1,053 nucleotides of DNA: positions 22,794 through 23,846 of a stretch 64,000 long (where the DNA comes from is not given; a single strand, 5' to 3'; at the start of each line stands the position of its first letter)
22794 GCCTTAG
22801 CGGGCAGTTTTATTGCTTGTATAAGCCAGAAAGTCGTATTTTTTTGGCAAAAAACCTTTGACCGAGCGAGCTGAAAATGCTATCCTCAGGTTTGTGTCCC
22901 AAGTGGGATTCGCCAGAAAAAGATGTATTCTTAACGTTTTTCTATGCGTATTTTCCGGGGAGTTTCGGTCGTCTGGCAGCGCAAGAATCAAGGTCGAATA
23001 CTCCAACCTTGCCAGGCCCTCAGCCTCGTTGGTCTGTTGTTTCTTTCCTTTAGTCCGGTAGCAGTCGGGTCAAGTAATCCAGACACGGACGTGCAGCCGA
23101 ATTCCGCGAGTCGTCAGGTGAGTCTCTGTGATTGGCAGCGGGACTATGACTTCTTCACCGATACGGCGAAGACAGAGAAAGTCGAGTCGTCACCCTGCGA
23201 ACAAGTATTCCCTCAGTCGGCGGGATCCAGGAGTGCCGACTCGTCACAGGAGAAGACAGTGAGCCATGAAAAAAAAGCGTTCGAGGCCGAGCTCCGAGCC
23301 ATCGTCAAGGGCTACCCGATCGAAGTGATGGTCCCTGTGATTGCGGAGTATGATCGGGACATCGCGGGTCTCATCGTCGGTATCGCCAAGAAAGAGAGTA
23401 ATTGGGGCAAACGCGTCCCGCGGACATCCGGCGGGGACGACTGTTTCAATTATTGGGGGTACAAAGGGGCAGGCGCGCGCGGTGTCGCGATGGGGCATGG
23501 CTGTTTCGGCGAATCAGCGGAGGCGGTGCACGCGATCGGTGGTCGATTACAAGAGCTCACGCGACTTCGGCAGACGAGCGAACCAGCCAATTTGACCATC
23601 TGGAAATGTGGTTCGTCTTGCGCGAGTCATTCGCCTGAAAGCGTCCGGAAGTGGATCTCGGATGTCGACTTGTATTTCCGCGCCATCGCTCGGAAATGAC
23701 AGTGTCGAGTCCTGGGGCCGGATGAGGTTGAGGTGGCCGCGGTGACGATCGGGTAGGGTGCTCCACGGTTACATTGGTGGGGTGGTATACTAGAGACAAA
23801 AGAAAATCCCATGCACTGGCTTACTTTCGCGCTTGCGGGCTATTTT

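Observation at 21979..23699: Tandem pair of secreted, four-Cys paralogs with an ESNWG motif (possible lysozyme-like/Rpf-like wall hydrolases)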

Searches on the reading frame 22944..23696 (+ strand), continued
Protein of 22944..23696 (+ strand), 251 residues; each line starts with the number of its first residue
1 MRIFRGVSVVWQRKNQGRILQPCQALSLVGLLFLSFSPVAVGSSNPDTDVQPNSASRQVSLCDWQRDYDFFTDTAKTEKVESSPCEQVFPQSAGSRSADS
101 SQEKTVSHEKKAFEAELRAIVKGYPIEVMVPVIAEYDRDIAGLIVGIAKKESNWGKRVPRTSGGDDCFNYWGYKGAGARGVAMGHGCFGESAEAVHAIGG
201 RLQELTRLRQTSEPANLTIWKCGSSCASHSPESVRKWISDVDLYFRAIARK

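Call 54: find_related_loci(query=A1, collection=genome_contigs, flank=5000)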
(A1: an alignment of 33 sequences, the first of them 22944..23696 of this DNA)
Query A1 (251 aa) in genome_contigs; peptide patterns used: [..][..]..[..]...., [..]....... (x = any residue, [..] = any of these).
438 stretches matched a pattern; 348 encode a relative of the query (tblastn E <= 1e-3); the best 80 are kept; 80 distinct loci.
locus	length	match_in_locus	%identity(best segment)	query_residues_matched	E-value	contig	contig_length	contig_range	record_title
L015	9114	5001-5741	66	8-251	8e-107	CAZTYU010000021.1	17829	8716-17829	MAG TPA_asm: uncultured Bdellovibrionales bacterium isolate SRP342105_co1_290 genome assembly, contig: NODE_4248_length_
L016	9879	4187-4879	69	21-251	1e-105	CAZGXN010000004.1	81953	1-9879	MAG TPA_asm: uncultured Bdellovibrionales bacterium isolate ERP113451_co1_249 genome assembly, contig: NODE_174_length_8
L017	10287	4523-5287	64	1-251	4e-105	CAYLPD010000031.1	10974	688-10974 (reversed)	MAG TPA_asm: uncultured Bdellovibrionales bacterium isolate SRP170004_co1_27 genome assembly, contig: NODE_9691_length_1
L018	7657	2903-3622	68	12-251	4e-105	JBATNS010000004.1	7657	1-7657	MAG: Candidatus Moraniibacteriota bacterium isolate MFD10518_ilm_asm_bin9 k127_341, whole genome shotgun sequence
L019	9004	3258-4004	63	7-251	5e-102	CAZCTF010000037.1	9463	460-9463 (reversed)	MAG TPA_asm: uncultured Bdellovibrionales bacterium isolate SRP342105_co2_88 genome assembly, contig: NODE_7862_length_9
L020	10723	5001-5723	63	12-251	2e-97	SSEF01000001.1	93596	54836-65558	MAG: Candidatus Moraniibacteriota bacterium isolate Bin_68_2 c_000000027222, whole genome shotgun sequence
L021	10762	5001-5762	56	3-251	7e-91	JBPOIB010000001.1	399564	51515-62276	MAG: Candidatus Moraniibacteriota bacterium isolate MAG_655 c_000000434175, whole genome shotgun sequence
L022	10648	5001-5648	63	30-251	3e-88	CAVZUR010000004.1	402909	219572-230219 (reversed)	MAG: Candidatus Moranbacteria bacterium isolate MFD04651.bin.1.47 genome assembly, contig: contig_2997, whole genome sho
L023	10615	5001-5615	56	38-251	2e-78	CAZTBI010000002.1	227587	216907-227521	MAG TPA_asm: uncultured Bdellovibrionales bacterium isolate SRP342105_co1_260 genome assembly, contig: NODE_48_length_22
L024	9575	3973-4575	58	51-250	6e-78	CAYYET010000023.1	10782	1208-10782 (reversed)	MAG TPA_asm: uncultured Bdellovibrionales bacterium isolate SRP135725_co1_601 genome assembly, contig: NODE_8620_length_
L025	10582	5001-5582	59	54-248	9e-77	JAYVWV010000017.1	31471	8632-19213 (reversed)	MAG: Candidatus Moraniibacteriota bacterium isolate GL82_UP_metabat_7 GL82_UP_metabat_7_16, whole genome shotgun sequenc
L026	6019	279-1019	50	2-248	2e-76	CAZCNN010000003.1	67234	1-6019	MAG TPA_asm: uncultured Bdellovibrionales bacterium isolate SRP286056_co2_548 genome assembly, contig: NODE_406_length_6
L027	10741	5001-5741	50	2-248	3e-76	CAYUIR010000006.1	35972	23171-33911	MAG TPA_asm: uncultured Bdellovibrionales bacterium isolate SRP219642_co6_142 genome assembly, contig: NODE_774_length_3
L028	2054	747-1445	52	24-251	2e-77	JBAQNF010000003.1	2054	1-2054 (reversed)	MAG: Candidatus Moraniibacteriota bacterium isolate MFD12002_ilm_asm_bin7 k127_23363, whole genome shotgun sequence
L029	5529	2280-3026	50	2-248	3e-75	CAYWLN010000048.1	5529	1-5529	MAG TPA_asm: uncultured Bdellovibrionales bacterium isolate SRP219642_co7_73 genome assembly, contig: NODE_22942_length_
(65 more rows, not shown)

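Call 62: search_protein_families(library=phrogs, proteins=[window:22944-23696:+], max_evalue=1)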
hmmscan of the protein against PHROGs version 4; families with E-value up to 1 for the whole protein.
window:22944-23696:+ (251 aa): 0 families

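Call 87: find_related_loci(query=A1, collection=viral_contigs, flank=4000)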
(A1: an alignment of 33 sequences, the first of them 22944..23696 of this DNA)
Query A1 (251 aa) in viral_contigs; peptide patterns used: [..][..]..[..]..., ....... (x = any residue, [..] = any of these).
72 stretches matched a pattern, but none encodes a relative of the query by tblastn (E <= 1e-3).

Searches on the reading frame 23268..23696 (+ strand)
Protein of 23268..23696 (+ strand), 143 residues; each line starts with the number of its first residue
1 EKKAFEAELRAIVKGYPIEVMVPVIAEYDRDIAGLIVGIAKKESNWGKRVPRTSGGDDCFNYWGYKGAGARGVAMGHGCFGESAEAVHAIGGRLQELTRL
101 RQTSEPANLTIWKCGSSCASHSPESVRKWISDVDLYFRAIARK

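Call 88: search_dna_similar(query=window:23268-23696:+, collection=phages, mode=protein, max_evalue=1, max_rows=10)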
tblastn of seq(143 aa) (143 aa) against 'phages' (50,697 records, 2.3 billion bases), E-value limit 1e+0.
No match.
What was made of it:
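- No relatives were found in viral contigs or phage genomes (calls 87, 88).
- Tried and rejected: A phage or mobile origin found no support: no relatives in IMG/VR (call 87) or in the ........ phage genomes (call 88).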
